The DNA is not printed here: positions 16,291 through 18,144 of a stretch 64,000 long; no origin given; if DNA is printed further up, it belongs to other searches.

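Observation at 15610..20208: Plasmid-type replicon inside a phage: ~14 iterons + DUE, RepA_N-like initiator and ParA/ParB with parS-like repeats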

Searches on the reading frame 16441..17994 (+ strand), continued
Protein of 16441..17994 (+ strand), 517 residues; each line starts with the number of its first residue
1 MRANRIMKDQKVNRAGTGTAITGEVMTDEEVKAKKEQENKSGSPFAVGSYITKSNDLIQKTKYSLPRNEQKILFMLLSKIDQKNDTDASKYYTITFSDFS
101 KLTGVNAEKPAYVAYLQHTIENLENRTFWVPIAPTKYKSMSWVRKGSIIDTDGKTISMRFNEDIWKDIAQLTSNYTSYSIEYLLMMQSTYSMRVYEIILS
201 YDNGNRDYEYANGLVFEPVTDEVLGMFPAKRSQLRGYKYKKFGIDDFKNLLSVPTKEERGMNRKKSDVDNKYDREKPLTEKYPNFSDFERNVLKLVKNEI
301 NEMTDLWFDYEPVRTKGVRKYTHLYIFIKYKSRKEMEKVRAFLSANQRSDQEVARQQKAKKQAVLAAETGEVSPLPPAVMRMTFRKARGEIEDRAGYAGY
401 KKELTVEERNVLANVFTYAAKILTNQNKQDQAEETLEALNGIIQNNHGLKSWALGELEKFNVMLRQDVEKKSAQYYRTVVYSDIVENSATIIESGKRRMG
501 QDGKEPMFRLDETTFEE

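Call 44: find_homologous_proteins(query=window:16441-17994:+, max_evalue=0.00001)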
Query window:16441-17994:+ (517 aa): 126 proteins with E <= 0.00001 among 7393 candidates; the best 120 are listed.
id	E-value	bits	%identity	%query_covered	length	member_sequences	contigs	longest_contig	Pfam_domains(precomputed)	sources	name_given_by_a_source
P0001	0.0e+0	1135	99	100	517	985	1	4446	PF01051.28,PF21205.4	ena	-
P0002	0.0e+0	1127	98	100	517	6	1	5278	PF01051.28,PF21205.4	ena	-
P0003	2.5e-267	905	88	72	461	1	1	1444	PF01051.28,PF21205.4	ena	-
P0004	7.8e-264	894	80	99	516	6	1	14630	PF01051.28,PF21205.4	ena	-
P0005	7.4e-220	749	99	66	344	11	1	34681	PF01051.28,PF21205.4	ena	-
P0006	7.3e-196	670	61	98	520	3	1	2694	PF01051.28,PF21205.4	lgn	-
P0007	1.1e-194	666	62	96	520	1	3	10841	PF01051.28,PF21205.4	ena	-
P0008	3.0e-193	661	60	99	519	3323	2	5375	PF01051.28,PF21205.4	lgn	-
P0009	8.7e-193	659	61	99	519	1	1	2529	PF01051.28,PF21205.4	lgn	-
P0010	5.8e-192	657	60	99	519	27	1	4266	PF01051.28,PF21205.4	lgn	-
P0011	3.3e-189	648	62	95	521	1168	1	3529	PF01051.28,PF21205.4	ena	-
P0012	2.5e-186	638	60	96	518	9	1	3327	PF01051.28,PF21205.4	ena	-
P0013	7.4e-185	633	59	96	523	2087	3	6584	PF01051.28,PF21205.4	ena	-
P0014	1.8e-184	632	59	96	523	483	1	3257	PF01051.28,PF21205.4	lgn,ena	-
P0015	2.8e-184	631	59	96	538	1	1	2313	PF01051.28,PF21205.4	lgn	-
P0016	3.5e-184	631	59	96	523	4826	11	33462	PF01051.28,PF21205.4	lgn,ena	-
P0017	5.0e-183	627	60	96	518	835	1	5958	PF01051.28,PF21205.4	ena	-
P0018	2.2e-182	625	60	96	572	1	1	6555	PF01051.28,PF21205.4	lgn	-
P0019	3.8e-182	624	59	95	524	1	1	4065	PF01051.28,PF21205.4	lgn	-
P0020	5.0e-182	624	60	96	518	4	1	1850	PF01051.28,PF21205.4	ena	-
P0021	1.6e-181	622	60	94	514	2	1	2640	PF01051.28,PF21205.4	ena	-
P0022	5.0e-181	621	58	97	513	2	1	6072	PF01051.28,PF21205.4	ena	-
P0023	6.1e-181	620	58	94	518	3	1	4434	PF01051.28,PF21205.4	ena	-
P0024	1.9e-180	619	58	99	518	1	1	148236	PF01051.28,PF21205.4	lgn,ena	-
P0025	2.4e-180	618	58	97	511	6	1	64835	PF01051.28,PF21205.4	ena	-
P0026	1.0e-179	616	61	93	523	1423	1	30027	PF01051.28,PF21205.4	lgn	-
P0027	1.1e-179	616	58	96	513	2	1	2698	PF01051.28,PF21205.4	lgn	-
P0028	2.4e-179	615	59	96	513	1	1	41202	PF01051.28,PF21205.4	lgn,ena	-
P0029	4.9e-179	614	59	97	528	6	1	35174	PF01051.28,PF21205.4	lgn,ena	-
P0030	5.8e-179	614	57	96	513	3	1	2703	PF01051.28,PF21205.4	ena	-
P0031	1.0e-178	613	57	96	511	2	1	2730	PF01051.28,PF21205.4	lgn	-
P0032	3.2e-178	611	57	96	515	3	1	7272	PF01051.28,PF21205.4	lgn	-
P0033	4.8e-177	608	58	96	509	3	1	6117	PF01051.28,PF21205.4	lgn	-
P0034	8.9e-177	607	58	96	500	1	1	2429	PF01051.28,PF21205.4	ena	-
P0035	9.2e-177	607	58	96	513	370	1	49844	PF01051.28,PF21205.4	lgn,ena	-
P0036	3.7e-176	605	58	96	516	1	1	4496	PF01051.28,PF21205.4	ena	-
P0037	1.3e-175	603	57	96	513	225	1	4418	PF01051.28,PF21205.4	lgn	-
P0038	2.7e-174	598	57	99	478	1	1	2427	PF01051.28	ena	-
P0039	1.1e-173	597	58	91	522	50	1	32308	PF01051.28,PF21205.4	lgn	-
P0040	7.0e-173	594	59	95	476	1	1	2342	PF01051.28,PF21205.4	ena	-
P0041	1.2e-172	593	57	95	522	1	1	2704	PF01051.28,PF21205.4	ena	-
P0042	1.4e-172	593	55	99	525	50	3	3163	PF01051.28,PF21205.4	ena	-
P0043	6.8e-170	584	56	91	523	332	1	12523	PF01051.28,PF21205.4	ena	-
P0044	1.5e-165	570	54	97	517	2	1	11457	PF01051.28,PF21205.4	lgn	-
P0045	1.6e-163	563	54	93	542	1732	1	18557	PF01051.28,PF21205.4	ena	-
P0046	1.6e-161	556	54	96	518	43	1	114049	PF01051.28,PF21205.4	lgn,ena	-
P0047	5.2e-161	555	62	79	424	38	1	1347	PF01051.28,PF21205.4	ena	-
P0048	1.2e-159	550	54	96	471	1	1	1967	PF01051.28,PF21205.4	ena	-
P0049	1.2e-151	524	50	99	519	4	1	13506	PF01051.28,PF21205.4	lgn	-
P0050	8.2e-146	505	50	99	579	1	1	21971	PF01051.28,PF21205.4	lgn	-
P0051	9.0e-146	504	50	93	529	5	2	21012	PF01051.28,PF21205.4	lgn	-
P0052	1.5e-145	504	50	99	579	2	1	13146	PF01051.28,PF21205.4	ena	-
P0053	2.8e-144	500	50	99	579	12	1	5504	PF01051.28,PF21205.4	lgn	-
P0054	2.3e-143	497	49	99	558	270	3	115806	PF01051.28,PF21205.4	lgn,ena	-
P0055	6.7e-141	488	48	99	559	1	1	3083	PF01051.28,PF21205.4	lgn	-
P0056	1.4e-140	487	48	99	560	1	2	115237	PF01051.28,PF21205.4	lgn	-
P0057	1.6e-140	487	48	99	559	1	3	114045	PF01051.28,PF21205.4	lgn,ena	-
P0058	1.9e-140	487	48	99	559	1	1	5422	PF01051.28,PF21205.4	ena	-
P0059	3.7e-140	486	48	99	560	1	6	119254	PF01051.28,PF21205.4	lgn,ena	-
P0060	4.0e-140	486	48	99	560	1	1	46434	PF01051.28,PF21205.4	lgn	-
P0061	5.1e-140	485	48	99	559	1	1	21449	PF01051.28,PF21205.4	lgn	-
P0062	5.1e-140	485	48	99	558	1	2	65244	PF01051.28,PF21205.4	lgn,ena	-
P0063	5.4e-140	485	48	99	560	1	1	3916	PF01051.28,PF21205.4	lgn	-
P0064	5.9e-140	485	69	62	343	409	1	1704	PF01051.28,PF21205.4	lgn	-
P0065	6.6e-140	485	48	99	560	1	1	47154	PF01051.28,PF21205.4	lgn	-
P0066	1.2e-139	484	48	99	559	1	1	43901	PF01051.28,PF21205.4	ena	-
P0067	1.4e-139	484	48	99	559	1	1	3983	PF01051.28,PF21205.4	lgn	-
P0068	1.7e-139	484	48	99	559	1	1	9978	PF01051.28,PF21205.4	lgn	-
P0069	1.8e-139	484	47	99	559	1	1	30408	PF01051.28,PF21205.4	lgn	-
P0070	2.2e-139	483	48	99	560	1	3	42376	PF01051.28,PF21205.4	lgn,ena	-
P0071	2.1e-138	480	48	96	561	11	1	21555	PF01051.28,PF21205.4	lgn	-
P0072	2.8e-138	480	48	99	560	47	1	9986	PF01051.28,PF21205.4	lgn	-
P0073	7.8e-137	475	48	96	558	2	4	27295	PF01051.28,PF21205.4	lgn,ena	-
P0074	6.4e-136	472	47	99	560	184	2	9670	PF01051.28,PF21205.4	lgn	-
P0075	1.6e-132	461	77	54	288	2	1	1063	PF01051.28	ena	-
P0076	4.0e-128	446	66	60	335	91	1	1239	PF01051.28,PF21205.4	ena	-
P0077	9.9e-117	409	44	95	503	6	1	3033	PF01051.28,PF21205.4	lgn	-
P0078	8.9e-116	406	44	94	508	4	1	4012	PF01051.28,PF21205.4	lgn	-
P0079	8.5e-114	399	44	91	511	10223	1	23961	PF01051.28,PF21205.4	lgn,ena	-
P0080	8.5e-114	399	45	91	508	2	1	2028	PF01051.28,PF21205.4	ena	-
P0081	1.0e-113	399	44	91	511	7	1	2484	PF01051.28,PF21205.4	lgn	-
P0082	7.4e-113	396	42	99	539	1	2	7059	PF01051.28,PF21205.4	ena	-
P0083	5.6e-112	393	44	91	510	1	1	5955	PF01051.28,PF21205.4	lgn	-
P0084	7.3e-112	393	43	96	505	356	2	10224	PF01051.28,PF21205.4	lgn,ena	-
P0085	1.4e-111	392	42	97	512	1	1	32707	PF01051.28,PF21205.4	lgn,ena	-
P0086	5.5e-110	386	42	96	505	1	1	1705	PF01051.28,PF21205.4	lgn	-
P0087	1.2e-108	382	44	91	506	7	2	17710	PF01051.28,PF21205.4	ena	-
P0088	2.1e-108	381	43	97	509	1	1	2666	PF01051.28,PF21205.4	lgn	-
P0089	3.1e-108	381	42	97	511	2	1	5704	PF01051.28,PF21205.4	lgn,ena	-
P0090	3.7e-106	374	55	63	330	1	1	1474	PF21205.4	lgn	-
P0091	7.6e-106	373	41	97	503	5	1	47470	PF01051.28,PF21205.4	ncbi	ncbi:replication initiation protein [Gemmiger sp.]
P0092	1.3e-105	372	41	96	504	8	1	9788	PF01051.28,PF21205.4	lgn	-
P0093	2.6e-105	371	42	96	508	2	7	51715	PF01051.28,PF21205.4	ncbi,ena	-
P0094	2.9e-104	368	41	94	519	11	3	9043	PF01051.28,PF21205.4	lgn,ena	-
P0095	3.8e-104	367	55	61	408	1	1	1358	PF21205.4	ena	-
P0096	7.6e-104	366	41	93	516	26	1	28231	PF01051.28,PF21205.4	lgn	-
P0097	1.2e-103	365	40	95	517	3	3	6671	PF01051.28,PF21205.4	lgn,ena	-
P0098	9.5e-103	363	56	61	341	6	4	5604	PF21205.4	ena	-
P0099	1.8e-102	362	42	93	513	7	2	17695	PF01051.28,PF21205.4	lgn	-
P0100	3.6e-102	361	40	95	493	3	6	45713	PF01051.28,PF21205.4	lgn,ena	-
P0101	3.0e-101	358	43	94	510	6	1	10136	PF01051.28,PF21205.4,PF10134.16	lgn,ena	-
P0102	4.2e-101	357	41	89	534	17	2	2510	PF01051.28,PF21205.4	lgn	-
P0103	3.6e-100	354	41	98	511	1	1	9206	PF01051.28,PF21205.4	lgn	-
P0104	9.1e-100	353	42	94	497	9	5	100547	PF01051.28,PF21205.4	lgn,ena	-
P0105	6.8e-99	350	39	95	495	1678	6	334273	PF01051.28,PF21205.4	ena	-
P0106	1.8e-98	348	42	88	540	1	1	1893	PF01051.28,PF21205.4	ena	-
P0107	1.8e-98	348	42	88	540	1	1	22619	PF01051.28,PF21205.4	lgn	-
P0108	2.7e-98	348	41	88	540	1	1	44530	PF01051.28,PF21205.4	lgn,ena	-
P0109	3.9e-98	347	40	87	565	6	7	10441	PF01051.28,PF21205.4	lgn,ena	-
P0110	5.5e-98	347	41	89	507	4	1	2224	PF01051.28,PF21205.4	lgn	-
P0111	1.3e-94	336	64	48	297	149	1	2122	PF01051.28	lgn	-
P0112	1.2e-90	323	47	69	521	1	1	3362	PF01051.28,PF21205.4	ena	-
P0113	9.9e-89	316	52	58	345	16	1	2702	PF01051.28,PF21205.4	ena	-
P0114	9.3e-85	303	71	39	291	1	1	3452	PF01051.28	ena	-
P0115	6.5e-84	300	52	55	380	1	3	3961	PF01051.28,PF21205.4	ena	-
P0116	1.5e-83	299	53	55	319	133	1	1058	PF01051.28,PF21205.4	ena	-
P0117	5.4e-83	297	53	53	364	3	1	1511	PF21205.4,PF00365.26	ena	-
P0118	8.9e-81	290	40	87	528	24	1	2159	PF01051.28,PF21205.4,PF10134.16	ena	-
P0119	6.4e-80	287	45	62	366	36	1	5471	PF01051.28,PF21205.4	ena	-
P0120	1.5e-74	270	44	64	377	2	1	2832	PF21205.4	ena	-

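Call 47: search_solved_structures(query=A2, max_evalue=0.01)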
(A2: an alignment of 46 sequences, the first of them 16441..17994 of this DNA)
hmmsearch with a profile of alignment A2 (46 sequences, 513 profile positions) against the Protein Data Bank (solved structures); distinct sequences matched with E-value up to 0.01: 10.
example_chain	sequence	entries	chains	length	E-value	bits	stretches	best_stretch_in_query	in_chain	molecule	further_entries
1hkq_A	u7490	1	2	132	3.2e-08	35.8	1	44-176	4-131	REPLICATION PROTEIN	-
2z9o_A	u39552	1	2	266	8.9e-08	34.3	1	29-197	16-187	Replication initiation protein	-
36ow_C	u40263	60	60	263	1.6e-07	33.5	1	30-197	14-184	Replication initiation protein | RepB family plasmid replication initiator protein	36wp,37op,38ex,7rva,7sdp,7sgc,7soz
1rep_C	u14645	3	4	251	3.1e-07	32.6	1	36-197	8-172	PROTEIN (REPLICATION INITIATION PROTEIN) | Replication initiation protein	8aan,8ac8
7uxy_C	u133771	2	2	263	4.1e-07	32.2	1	30-197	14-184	Replication initiation protein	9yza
36nq_C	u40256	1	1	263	6.4e-07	31.5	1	30-197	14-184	Replication initiation protein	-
36ot_C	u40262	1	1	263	7.2e-07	31.3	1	30-194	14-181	Replication initiation protein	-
6h24_A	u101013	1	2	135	8.8e-07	31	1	45-177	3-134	Replication protein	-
38ep_C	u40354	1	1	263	1.8e-06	30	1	30-194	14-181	Replication initiation protein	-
2nra_C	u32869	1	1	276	0.0047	18.7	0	265-319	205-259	PI protein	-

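Call 59: predict_structure(alignment_id=A2)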
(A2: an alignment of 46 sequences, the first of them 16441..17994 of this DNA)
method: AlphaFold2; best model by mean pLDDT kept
length: 517 residues; sequences in the alignment: 46
mean_pLDDT: 75.2   pTM: 0.53
mean pLDDT of the five models: 75.2, 74.1, 74.1, 72.7, 72.1
residues with pLDDT >= 90: 114; 70-90: 259; 50-70: 51; < 50: 93
segments of 3 or more residues with pLDDT < 50: 1-24, 38-54, 261-274, 349-369, 502-517
pLDDT, mean of each block of 10 residues (from residue 1): 35 33 51 54 31 56 82 85 79 87 76 87 84 79 90 90 80 63 82 85 65 76 88 89 87 64 43 62 89 92 92 89 92 88 66 37 43 84 89 87 86 94 90 92 89 92 79 88 89 84 40 42
secondary structure, 60 per line:
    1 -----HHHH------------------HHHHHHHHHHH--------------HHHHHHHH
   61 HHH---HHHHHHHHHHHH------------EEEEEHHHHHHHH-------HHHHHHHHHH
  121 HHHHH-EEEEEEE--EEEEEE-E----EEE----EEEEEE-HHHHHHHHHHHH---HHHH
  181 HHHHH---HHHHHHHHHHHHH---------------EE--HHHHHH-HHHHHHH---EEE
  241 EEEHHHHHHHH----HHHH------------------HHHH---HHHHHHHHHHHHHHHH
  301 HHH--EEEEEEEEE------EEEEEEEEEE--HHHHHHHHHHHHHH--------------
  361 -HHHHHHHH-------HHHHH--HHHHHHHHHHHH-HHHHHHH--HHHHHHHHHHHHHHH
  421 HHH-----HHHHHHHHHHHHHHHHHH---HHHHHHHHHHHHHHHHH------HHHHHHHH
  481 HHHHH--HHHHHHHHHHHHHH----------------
elements in order: H6-9 H28-38 H53-63 H67-78 E91-95 H96-103 H111-125 E127-133 E136-141 E148-150 E155-160 H162-173 H177-185 H189-201 H221-226 H228-234 E238-243 H244-251 H256-259 H278-281 H285-303 E306-314 E321-330 H333-346 H362-369 H377-381 H384-395 H397-403 H406-423 H429-446 H450-466 H473-485 H488-501

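Call 65: search_protein_families(library=ncbifam, proteins=[window:16441-17994:+], max_evalue=0.01)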
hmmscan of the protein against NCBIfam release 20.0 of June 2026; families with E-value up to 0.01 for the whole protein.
window:16441-17994:+ (517 aa): 2 families
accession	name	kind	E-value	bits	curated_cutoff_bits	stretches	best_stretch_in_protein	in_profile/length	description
NF038290.1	repM_Acin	exception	4.4e-17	62.4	250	2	51-203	3-156/304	replication initiation protein RepM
NF010305.0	PRK13742.1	equivalog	7e-12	45.2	342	2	49-204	16-175/251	replication initiation protein RepE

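Call 66: find_encoding_contigs(protein=window:16441-17994:+, flank=3000, max_places=10)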
Protein window:16441-17994:+ (517 aa): 8 contigs read that carry it; 2 places shown.
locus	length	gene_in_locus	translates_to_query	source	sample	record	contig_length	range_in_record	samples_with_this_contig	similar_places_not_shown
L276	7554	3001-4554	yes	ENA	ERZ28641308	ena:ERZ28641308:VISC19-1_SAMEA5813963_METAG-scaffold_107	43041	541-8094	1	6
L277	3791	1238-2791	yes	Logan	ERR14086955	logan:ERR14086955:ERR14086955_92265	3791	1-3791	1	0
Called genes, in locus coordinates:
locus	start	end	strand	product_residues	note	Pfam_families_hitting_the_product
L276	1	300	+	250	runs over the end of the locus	PF01551:Peptidase_M23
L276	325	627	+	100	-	-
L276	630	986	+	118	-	PF09682:Phage_holin_6_1 (weak)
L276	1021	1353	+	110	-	PF05377:FlaC_arch (weak)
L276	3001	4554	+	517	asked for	PF01051:Rep3_N, PF21205:Rep3_C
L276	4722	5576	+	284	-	PF00142:Fer4_NifH (weak), PF01656:CbiA, PF02374:ArsA_ATPase (faint), PF07015:VirC1 (faint), PF09140:MipZ (faint), PF10609:ParA (faint), PF13614:AAA_31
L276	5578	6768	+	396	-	PF02195:ParB_N (weak)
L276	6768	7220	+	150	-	-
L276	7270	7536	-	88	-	PF19791:DUF6275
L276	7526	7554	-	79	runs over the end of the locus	-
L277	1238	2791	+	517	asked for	PF01051:Rep3_N, PF21205:Rep3_C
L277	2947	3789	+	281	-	?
